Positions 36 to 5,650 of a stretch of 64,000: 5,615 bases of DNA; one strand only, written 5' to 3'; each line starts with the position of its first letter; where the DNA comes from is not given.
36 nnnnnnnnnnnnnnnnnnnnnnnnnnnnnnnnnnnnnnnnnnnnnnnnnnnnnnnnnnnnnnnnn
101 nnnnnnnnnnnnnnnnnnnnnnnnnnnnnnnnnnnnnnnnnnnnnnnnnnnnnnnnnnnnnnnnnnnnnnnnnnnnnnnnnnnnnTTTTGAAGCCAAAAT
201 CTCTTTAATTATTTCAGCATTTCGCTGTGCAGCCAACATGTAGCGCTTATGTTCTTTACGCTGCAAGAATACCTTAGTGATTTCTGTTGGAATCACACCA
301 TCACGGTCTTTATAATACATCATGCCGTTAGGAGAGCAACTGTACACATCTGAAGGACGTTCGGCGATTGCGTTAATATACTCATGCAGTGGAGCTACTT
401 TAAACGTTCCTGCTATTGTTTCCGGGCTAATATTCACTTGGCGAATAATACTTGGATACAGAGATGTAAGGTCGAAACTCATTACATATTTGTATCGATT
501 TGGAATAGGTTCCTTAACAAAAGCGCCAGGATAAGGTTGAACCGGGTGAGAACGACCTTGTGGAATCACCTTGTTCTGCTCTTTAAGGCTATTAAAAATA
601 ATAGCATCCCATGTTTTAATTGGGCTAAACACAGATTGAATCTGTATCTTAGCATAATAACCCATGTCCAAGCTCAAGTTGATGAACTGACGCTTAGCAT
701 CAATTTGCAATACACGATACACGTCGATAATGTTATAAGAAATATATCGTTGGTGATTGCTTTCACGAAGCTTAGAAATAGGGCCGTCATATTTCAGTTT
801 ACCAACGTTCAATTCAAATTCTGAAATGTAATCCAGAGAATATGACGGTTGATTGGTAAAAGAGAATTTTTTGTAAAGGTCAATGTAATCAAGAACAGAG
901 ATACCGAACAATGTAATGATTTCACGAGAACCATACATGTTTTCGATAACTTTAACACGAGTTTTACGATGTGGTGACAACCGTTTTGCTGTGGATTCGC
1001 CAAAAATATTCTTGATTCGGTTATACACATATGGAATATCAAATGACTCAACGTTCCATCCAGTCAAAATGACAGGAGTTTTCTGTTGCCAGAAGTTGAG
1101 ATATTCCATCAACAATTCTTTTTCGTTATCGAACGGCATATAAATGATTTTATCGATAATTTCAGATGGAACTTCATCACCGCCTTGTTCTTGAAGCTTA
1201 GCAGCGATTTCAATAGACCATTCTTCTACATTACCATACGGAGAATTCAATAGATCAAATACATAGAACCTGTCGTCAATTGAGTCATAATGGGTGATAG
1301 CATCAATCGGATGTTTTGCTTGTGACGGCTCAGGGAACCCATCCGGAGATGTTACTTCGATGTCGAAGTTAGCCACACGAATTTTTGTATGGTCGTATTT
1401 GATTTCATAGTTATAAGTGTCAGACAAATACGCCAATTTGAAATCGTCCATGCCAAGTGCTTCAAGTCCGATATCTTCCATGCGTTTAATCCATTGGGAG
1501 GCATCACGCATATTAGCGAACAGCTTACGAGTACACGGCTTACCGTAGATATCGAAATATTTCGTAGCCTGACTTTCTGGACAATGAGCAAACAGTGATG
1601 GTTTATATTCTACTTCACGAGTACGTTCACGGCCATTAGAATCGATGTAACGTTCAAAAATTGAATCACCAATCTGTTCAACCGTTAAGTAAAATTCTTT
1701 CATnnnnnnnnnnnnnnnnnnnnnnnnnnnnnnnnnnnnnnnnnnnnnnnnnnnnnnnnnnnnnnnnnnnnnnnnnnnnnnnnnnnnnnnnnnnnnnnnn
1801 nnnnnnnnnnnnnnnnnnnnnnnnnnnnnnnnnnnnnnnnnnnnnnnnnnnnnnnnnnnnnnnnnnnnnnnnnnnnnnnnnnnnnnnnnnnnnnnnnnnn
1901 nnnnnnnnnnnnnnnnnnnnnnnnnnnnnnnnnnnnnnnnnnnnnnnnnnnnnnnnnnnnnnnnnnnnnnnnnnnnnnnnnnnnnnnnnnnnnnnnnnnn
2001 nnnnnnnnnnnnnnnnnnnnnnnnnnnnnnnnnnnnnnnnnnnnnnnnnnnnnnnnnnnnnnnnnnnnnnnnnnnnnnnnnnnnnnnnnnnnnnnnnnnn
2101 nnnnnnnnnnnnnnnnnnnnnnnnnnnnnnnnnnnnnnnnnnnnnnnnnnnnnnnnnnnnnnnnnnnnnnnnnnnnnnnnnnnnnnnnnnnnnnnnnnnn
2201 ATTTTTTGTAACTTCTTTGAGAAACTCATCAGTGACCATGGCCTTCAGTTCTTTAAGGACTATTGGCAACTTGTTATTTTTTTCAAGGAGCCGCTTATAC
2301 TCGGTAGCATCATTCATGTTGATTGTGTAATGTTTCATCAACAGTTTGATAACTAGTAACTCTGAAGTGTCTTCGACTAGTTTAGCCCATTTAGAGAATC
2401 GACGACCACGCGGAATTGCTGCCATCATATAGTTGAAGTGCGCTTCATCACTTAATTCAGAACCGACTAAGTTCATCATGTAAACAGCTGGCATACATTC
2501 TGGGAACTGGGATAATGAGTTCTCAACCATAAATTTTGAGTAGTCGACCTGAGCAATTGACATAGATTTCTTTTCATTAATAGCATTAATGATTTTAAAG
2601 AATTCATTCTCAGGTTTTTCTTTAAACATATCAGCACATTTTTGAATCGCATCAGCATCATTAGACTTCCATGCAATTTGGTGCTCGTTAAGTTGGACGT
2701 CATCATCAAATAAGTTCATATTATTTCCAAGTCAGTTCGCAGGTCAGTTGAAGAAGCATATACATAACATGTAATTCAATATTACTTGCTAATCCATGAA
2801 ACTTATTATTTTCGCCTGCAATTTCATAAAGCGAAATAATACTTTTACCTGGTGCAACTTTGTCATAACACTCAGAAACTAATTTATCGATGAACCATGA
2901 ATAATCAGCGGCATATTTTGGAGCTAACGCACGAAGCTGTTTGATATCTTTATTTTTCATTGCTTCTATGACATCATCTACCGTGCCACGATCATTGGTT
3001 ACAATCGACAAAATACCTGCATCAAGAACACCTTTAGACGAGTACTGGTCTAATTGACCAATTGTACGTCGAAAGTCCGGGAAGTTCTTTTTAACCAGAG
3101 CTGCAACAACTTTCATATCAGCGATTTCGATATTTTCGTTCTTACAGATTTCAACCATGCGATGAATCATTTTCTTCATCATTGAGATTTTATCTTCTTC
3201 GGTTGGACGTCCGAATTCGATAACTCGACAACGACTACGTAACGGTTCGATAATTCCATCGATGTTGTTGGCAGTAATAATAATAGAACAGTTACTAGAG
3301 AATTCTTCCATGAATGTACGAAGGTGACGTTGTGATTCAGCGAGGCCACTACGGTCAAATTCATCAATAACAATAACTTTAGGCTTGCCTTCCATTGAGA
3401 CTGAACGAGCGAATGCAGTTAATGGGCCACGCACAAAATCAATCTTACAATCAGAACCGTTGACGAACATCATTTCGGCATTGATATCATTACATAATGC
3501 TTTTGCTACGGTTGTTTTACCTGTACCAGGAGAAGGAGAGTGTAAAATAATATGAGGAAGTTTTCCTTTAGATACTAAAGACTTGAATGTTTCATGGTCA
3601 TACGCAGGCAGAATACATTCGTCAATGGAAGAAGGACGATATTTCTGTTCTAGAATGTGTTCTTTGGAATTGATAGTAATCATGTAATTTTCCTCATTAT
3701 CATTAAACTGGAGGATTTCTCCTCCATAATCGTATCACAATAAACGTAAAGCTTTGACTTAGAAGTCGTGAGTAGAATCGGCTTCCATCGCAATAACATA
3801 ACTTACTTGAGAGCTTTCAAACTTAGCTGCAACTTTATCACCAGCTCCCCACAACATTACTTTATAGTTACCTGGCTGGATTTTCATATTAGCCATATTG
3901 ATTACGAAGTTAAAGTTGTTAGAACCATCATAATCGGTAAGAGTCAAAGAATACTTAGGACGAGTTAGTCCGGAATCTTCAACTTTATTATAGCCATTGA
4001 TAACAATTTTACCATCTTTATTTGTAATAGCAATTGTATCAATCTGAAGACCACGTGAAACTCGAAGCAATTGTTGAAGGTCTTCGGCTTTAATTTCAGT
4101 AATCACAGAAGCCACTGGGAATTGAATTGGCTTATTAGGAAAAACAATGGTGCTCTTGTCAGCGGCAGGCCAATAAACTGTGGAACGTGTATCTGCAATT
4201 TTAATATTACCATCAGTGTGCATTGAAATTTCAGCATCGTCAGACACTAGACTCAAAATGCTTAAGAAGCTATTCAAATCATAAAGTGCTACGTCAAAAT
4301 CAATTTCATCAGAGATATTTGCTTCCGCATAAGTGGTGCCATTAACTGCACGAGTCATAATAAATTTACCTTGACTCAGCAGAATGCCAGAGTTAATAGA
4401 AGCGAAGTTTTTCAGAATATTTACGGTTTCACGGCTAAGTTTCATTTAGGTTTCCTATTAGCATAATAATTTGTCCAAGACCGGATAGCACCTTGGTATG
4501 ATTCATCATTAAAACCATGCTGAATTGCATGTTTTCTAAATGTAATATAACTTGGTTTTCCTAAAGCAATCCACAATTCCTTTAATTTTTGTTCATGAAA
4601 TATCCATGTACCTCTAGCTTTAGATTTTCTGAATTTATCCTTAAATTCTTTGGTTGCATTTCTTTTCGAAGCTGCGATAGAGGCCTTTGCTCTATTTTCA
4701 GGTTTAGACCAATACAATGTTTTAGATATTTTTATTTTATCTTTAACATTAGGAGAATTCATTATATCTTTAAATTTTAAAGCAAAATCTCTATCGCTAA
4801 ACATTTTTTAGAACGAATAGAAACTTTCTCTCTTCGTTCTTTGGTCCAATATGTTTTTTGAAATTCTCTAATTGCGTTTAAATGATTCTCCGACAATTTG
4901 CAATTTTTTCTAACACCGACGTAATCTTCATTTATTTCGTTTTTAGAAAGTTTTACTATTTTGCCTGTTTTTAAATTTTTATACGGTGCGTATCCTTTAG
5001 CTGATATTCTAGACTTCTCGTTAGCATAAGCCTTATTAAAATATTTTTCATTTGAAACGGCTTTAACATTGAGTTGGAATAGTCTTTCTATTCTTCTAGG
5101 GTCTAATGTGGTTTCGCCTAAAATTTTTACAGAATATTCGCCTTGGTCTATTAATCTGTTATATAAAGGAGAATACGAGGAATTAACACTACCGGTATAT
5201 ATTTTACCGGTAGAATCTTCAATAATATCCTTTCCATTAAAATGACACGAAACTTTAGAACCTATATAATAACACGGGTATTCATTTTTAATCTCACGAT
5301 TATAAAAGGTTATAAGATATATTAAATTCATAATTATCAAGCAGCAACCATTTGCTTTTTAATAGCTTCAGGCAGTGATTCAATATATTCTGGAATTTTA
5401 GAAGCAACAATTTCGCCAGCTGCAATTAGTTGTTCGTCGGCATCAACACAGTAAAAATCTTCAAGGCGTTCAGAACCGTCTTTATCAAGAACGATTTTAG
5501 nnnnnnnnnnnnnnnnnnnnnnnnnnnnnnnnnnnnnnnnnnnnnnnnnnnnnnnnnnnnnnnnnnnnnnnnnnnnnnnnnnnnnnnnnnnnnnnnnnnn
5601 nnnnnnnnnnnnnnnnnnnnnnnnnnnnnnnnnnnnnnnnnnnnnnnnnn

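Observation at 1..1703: Gene 43 DNA polymerase ends at about 506 aa and is followed by a promoter and a GIY-YIG endonuclease gene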

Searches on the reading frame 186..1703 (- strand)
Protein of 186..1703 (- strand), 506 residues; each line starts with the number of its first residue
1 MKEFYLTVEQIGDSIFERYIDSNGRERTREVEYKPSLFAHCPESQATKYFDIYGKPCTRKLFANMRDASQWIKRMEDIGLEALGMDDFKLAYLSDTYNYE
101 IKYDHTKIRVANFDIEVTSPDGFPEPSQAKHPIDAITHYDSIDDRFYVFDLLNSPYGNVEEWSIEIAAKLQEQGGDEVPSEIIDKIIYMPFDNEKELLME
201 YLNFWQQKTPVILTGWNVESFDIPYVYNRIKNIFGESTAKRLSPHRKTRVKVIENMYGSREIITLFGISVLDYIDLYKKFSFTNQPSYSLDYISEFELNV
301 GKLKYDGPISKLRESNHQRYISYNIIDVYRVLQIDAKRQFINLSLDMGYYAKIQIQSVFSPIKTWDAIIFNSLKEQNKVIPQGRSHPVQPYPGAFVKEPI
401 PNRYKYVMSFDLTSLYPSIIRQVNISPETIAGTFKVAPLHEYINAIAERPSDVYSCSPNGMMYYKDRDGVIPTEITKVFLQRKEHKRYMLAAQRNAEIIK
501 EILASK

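Call 6: find_encoding_contigs(protein=window:186-1703:-, flank=10000, max_places=10)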
Protein window:186-1703:- (506 aa): no gene with exactly this product is on record in the collection.

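Call 20: search_protein_families(library=pfam, proteins=[window:186-1703:-], max_evalue=0.1)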
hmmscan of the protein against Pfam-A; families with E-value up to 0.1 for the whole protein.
window:186-1703:- (506 aa): 3 families
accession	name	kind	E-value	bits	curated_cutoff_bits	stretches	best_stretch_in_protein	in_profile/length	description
PF03104.25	DNA_pol_B_exo1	-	3.7e-29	102.3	23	1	106-293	62-242/242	DNA polymerase family B, exonuclease domain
PF00136.26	DNA_pol_B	-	1.6e-14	54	23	1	368-495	18-144/453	DNA polymerase family B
PF10108.15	DNA_pol_B_exo2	-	0.0075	16.4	24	1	192-307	35-140/213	Predicted 3'-5' exonuclease related to the exonuclease domain of PolB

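Call 63: find_homologous_proteins(query=window:186-1703:-, max_evalue=1e-50)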
Query window:186-1703:- (506 aa): 3168 proteins with E <= 1e-50 among 8000 candidates; the best 120 are listed.
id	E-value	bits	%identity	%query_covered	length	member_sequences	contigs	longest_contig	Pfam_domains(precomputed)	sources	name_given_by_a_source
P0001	2.9e-294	995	85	100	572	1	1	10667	PF00136.27,PF03104.26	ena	-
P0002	6.9e-220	749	66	99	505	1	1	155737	PF00136.27,PF03104.26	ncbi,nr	ncbi:DNA polymerase [Providencia phage PSTCR6]|nr:DNA polymerase [Providencia phage PSTCR6]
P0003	3.8e-216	737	76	82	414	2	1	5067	PF03104.26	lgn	-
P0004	8.1e-215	733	63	99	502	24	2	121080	PF00136.27,PF03104.26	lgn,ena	-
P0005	1.0e-214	732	64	99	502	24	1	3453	PF00136.27,PF03104.26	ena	-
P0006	7.4e-214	729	63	99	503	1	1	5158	PF00136.27,PF03104.26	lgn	-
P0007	4.8e-210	717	62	99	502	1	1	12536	PF00136.27,PF03104.26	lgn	-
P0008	5.5e-210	717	61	100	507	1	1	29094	PF00136.27,PF03104.26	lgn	-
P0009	5.5e-208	710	62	99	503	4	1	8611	PF00136.27,PF03104.26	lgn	-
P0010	8.7e-208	709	61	99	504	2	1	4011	PF00136.27,PF03104.26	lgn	-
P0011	3.5e-207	707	63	99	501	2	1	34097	PF00136.27,PF03104.26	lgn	-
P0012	3.9e-206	704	62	99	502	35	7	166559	PF00136.27,PF03104.26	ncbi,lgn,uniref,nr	ncbi:DNA polymerase II [Acinetobacter phage MD-2021a]|uniref:DNA-directed DNA polymerase n=2 Tax=Laz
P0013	5.2e-206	704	62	99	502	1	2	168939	PF00136.27,PF03104.26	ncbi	ncbi:3'-5' exonuclease [Acinetobacter baumannii]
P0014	6.1e-206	703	62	99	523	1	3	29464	PF00136.27,PF03104.26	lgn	-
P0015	4.6e-205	700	63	99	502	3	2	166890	PF00136.27,PF03104.26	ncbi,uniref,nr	ncbi:DNA polymerase [Acinetobacter phage ZZ1]|uniref:DNA-directed DNA polymerase n=3 Tax=Caudovirice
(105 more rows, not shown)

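Call 65: find_encoding_contigs(protein=P0001, flank=10000, max_places=5)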
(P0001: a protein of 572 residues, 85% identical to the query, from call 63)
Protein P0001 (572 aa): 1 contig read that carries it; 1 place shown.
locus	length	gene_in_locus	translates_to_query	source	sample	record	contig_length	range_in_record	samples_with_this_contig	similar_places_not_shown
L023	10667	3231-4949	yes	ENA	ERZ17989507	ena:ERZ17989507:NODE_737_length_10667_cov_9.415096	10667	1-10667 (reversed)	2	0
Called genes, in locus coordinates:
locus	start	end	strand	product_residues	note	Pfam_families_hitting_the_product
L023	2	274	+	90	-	?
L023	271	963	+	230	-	PF02916:DNA_PPF, PF09116:gp45-slide_C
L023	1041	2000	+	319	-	PF00004:AAA, PF13177:DNA_pol3_delta2, PF21328:Gp44_lid, PF21429:Gp44_C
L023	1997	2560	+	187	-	PF16790:Phage_clamp_A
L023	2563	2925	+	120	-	PF01818:Translat_reg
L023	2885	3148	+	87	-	-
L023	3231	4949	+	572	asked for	PF03104:DNA_pol_B_exo1, PF00136:DNA_pol_B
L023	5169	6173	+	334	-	PF00136:DNA_pol_B (faint)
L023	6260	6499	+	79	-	PF14373:Imm_superinfect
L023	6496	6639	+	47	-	PF26865:Phage_T4_Y02C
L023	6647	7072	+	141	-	-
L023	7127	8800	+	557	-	PF00483:NTP_transferase, PF01636:APH (faint)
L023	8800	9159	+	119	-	-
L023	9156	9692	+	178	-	-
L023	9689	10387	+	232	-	PF00303:Thymidylat_synt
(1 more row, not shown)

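Call 71: find_encoding_contigs(protein=P0002, flank=5000, max_places=2)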
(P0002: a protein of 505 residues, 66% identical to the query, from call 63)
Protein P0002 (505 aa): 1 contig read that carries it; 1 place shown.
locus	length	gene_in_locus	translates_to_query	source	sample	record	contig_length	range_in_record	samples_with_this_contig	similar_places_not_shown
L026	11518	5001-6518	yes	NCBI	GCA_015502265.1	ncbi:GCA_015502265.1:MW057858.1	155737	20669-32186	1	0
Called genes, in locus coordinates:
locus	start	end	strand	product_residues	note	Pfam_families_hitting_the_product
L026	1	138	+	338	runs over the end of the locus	PF00149:Metallophos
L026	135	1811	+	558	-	PF02463:SMC_N (weak), PF13476:AAA_23, PF13555:AAA_29 (weak)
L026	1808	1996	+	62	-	PF17470:Gp45_2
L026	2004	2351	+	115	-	PF10789:Phage_RpbA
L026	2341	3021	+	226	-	PF02916:DNA_PPF, PF09116:gp45-slide_C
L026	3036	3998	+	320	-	PF00004:AAA, PF13177:DNA_pol3_delta2, PF21328:Gp44_lid, PF21429:Gp44_C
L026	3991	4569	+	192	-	PF16790:Phage_clamp_A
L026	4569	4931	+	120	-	PF01818:Translat_reg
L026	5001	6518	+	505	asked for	PF03104:DNA_pol_B_exo1, PF00136:DNA_pol_B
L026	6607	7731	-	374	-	PF07460:NUMOD3 (faint)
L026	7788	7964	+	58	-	-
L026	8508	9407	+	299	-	-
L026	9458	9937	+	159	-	-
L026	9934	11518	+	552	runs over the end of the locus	PF00483:NTP_transferase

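Call 76: search_solved_structures(query=window:186-1703:-, max_evalue=1e-20)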
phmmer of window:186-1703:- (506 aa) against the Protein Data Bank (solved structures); distinct sequences matched with E-value up to 1e-20: 32.
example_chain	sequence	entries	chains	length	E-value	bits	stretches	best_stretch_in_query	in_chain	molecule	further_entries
1clq_A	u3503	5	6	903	0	1136.8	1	1-503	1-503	PROTEIN (DNA POLYMERASE) | DNA POLYMERASE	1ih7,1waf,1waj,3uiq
3cfo_A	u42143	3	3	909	0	1136.8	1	1-503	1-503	DNA polymerase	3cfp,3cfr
3sun_A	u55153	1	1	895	0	1130.1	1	1-503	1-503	DNA polymerase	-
3suq_A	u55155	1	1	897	0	1130.1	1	1-503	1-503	DNA polymerase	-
3suo_A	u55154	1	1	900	0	1130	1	1-503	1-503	DNA polymerase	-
3sq1_A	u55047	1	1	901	0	1130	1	1-503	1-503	DNA polymerase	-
3qnn_A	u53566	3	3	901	0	1130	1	1-503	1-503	DNA polymerase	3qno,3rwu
3sq2_A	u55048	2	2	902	0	1130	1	1-503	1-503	DNA polymerase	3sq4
3lds_A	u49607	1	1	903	0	1130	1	1-503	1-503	DNA-directed DNA polymerase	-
4dtj_A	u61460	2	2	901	0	1130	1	1-503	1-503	DNA polymerase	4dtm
1ig9_A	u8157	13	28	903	0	1130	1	1-503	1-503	DNA POLYMERASE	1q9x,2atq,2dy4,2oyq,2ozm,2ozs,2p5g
3lzi_A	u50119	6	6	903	0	1130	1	1-503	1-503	DNA polymerase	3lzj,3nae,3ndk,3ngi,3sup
3qei_A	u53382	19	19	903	0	1130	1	1-503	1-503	DNA polymerase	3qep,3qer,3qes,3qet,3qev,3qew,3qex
3ne6_A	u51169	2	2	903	0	1130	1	1-503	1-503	DNA polymerase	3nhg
3scx_A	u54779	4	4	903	0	1130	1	1-503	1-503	DNA polymerase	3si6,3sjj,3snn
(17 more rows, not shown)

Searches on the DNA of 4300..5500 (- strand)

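Call 54: search_dna_similar(query=window:4300-5500:-, collection=phages, mode=near, max_rows=12)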
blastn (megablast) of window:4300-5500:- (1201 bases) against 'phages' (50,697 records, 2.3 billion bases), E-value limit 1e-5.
Records with a match: 198; places in all: 200; records where one place covers at least 80% of the query: 9.
Best place of each record, by identity: >=99% 8; 95-99% 126; 90-95% 19; 80-90% 44; 60-80% 1.
By first word of the organism name: Escherichia 164; Shigella 19; Enterobacteria 6; phage 2; Yersinia 2; Pseudomonas 2; Serratia 2; Mosigvirus 1.
By host as written in the record: Escherichia coli 54; - 21; Escherichia coli O157:H7 13; Escherichia coli LF82 13; Escherichia coli str. K-12 substr. MG1655 7; Escherichia coli K-12 MG1655 4; Escherichia sp. 4; Shigella sonnei 4; and 56 more.
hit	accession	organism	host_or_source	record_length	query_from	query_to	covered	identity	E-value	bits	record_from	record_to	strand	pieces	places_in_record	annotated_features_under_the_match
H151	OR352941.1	Escherichia phage AV111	Escherichia coli ESBL102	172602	1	1201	100%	99.6%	0e+0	2191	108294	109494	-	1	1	hypothetical protein | RNA polymerase binding protein | sliding clamp DNA polymerase accessory protein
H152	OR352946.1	Escherichia phage AV116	Escherichia coli ESBL188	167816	1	1201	100%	99.4%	0e+0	2180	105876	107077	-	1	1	hypothetical protein | RNA polymerase binding protein | sliding clamp DNA polymerase accessory protein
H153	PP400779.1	Escherichia phage JM17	Escherichia coli str. K-12 substr. ...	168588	1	1201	100%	99.2%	0e+0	2165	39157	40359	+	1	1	rasttk_feature_annotation_tool=annotate_proteins_km er_v2; ... | rasttk_feature_annotation_tool=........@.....; ... | hypothetical protein (x2) | RNA polymerase binding protein | sliding clamp DNA polymerase accessory protein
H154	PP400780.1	Escherichia phage FL18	Escherichia coli str. K-12 substr. ...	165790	1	1201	100%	99.2%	0e+0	2165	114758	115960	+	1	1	hypothetical protein (x2) | RNA polymerase binding protein | sliding clamp DNA polymerase accessory protein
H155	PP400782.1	Escherichia phage FL31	Escherichia coli str. K-12 substr. ...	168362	1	1201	100%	99.2%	0e+0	2163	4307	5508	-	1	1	rasttk_feature_annotation_tool=annotate_proteins_si milarity; ... | rasttk_feature_annotation_tool=annotate_proteins_km er_v2; ... | hypothetical protein | RNA polymerase binding protein | sliding clamp DNA polymerase accessory protein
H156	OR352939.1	Escherichia phage AV109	Escherichia coli ESBL010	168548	3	1201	100%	99.0%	0e+0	2148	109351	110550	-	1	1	hypothetical protein | RNA polymerase binding protein | sliding clamp DNA polymerase accessory protein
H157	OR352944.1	Escherichia phage AV114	Escherichia coli ESBL056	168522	3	1201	100%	99.0%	0e+0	2148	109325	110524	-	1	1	hypothetical protein | RNA polymerase binding protein | sliding clamp DNA polymerase accessory protein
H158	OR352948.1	Escherichia phage AV118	Escherichia coli ESBL102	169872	3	1201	100%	99.0%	0e+0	2148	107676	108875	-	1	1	hypothetical protein | RNA polymerase binding protein | sliding clamp DNA polymerase accessory protein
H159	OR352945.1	Escherichia phage AV115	Escherichia coli ESBL197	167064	3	1201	100%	98.7%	0e+0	2130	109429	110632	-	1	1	hypothetical protein (x2) | RNA polymerase binding protein | sliding clamp DNA polymerase accessory protein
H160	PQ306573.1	Escherichia phage vB_EcoM_PTE-Eco05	Escherichia coli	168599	3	1201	24%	98.9%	2e-75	511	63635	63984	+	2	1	RNA polymerase binding protein | sliding clamp DNA polymerase accessory protein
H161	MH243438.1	Escherichia phage vB_EcoM_NBG1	Escherichia coli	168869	1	1201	24%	98.3%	2e-76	503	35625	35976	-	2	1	RNA polymerase binding protein | sliding clamp DNA polymerase accessory protein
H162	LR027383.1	Escherichia virus vB_Eco_mar005P1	sea water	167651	1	1201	24%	98.3%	2e-76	503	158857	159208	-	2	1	rpbA: RNA polymerase binding protein | 45: sliding clamp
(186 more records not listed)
